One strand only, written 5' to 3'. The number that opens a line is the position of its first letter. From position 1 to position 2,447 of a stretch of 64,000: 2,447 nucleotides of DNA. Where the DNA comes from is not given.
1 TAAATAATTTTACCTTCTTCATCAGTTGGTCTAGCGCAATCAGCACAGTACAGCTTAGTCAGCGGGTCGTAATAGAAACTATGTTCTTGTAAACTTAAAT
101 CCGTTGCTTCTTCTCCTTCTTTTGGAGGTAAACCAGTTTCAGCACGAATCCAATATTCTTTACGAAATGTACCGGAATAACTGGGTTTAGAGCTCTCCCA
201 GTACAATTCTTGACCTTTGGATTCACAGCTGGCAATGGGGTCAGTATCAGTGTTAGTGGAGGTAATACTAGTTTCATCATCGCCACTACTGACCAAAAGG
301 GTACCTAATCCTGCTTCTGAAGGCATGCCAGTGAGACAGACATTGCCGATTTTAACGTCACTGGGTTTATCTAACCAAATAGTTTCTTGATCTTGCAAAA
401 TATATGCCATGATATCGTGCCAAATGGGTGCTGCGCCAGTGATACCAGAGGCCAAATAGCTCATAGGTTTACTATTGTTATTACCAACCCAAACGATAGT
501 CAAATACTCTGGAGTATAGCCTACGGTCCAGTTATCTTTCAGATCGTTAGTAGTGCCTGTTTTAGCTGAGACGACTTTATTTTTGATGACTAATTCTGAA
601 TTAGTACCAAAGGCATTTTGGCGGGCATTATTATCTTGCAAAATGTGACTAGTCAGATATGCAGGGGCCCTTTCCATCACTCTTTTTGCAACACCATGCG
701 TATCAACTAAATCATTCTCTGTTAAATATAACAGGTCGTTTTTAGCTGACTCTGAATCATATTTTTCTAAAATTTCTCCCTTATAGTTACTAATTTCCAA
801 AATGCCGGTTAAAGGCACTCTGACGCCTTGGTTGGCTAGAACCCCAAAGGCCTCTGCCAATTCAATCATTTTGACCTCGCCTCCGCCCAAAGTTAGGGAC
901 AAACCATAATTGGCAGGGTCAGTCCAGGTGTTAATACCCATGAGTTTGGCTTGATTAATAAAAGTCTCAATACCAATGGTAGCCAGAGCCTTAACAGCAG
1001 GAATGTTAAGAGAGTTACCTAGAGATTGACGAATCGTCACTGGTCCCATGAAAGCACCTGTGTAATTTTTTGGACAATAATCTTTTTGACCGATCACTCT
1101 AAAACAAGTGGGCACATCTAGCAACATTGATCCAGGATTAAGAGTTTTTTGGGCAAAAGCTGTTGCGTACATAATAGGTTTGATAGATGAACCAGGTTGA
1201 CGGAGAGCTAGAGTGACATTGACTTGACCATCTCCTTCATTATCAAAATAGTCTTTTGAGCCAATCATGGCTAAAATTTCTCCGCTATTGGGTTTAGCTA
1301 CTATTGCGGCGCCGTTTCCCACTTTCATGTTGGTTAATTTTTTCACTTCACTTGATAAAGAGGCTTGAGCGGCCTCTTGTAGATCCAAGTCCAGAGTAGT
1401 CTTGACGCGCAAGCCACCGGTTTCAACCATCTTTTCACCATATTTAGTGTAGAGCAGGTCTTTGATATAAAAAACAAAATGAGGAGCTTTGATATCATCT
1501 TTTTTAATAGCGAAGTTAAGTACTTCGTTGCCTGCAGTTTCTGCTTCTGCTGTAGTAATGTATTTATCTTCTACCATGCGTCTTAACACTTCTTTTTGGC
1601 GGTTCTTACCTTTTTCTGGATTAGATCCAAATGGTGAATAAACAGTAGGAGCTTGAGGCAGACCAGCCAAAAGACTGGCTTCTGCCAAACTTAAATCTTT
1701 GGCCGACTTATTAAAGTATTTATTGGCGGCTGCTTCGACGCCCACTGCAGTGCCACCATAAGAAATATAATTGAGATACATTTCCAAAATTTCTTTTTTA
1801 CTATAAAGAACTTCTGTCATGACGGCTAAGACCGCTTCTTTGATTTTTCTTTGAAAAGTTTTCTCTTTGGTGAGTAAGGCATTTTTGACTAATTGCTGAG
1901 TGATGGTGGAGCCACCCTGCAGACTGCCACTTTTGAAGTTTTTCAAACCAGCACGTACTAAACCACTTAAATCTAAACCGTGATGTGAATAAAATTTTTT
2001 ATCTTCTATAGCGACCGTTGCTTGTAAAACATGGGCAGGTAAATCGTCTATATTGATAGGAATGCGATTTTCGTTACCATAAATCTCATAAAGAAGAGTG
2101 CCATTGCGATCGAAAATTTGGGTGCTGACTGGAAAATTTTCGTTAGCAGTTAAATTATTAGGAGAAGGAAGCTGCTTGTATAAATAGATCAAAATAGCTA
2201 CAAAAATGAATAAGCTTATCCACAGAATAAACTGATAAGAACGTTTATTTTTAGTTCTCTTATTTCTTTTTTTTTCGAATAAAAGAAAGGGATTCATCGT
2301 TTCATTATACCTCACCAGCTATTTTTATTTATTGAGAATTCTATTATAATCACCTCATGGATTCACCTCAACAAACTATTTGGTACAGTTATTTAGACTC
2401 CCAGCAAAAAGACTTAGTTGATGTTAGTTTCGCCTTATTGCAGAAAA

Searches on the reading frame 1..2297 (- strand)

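Call 57: search_protein_families(library=ncbifam, proteins=[window:1-2297:-], max_evalue=0.001)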
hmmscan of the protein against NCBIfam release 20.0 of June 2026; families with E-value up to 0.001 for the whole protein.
window:1-2297:- (765 aa): 15 families
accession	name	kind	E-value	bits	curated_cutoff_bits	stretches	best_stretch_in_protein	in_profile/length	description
TIGR02074.1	PBP_1a_fam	subfamily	1.2e-154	516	508.75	1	78-635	2-534/535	PBP1A family penicillin-binding protein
TIGR02073.1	PBP_1c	equivalog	1.4e-141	473.5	494.2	1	51-654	4-561/728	penicillin-binding protein 1C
NF051885.1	tranpepglycosPbpC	equivalog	4e-121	405.6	900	1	43-640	42-600/632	multimodular transpeptidase-transglycosylase PbpC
TIGR02071.1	PBP_1b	equivalog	3.9e-100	336.1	717.75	1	75-653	144-700/729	penicillin-binding protein 1B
NF008643.0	PRK11636.1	equivalog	1.3e-90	304.9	1263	3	36-319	26-308/850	peptidoglycan glycosyltransferase/peptidoglycan DD-transpeptidase MrcA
NF038276.1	strep_PBP2A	exception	1.3e-75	255.1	1100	1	24-636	42-639/716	penicillin-binding protein PBP2A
NF008414.0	PRK11240.1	equivalog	2.1e-75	254.3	1121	2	18-492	8-460/774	peptidoglycan glycosyltransferase PbpC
NF011423.0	PRK14850.1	equivalog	3.7e-73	247.2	1275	1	75-650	154-707/764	penicillin-binding protein 1b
NF007061.0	PRK09506.1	equivalog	1.5e-72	244.7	1120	1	45-657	180-768/825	bifunctional glycosyl transferase/transpeptidase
NF038272.1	strep_PBP1A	exception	1.8e-71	241.4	1075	1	21-646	10-643/658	penicillin-binding protein PBP1A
NF038274.1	strep_PBP1B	exception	3.2e-61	207.6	1225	2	65-283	69-297/745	penicillin-binding protein PBP1B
TIGR02070.1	mono_pep_trsgly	equivalog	1.2e-42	145.9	182.65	1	21-242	8-219/224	monofunctional biosynthetic peptidoglycan transglycosylase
NF010008.0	PRK13481.1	equivalog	8e-38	130.3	270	1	81-255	83-263/269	glycosyltransferase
TIGR03423.1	pbp2_mrdA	equivalog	5.6e-11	41.7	455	1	293-457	224-392/593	penicillin-binding protein 2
NF011685.0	PRK15105.1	subfamily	0.00031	19.5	737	1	300-400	230-337/588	peptidoglycan glycosyltransferase FtsI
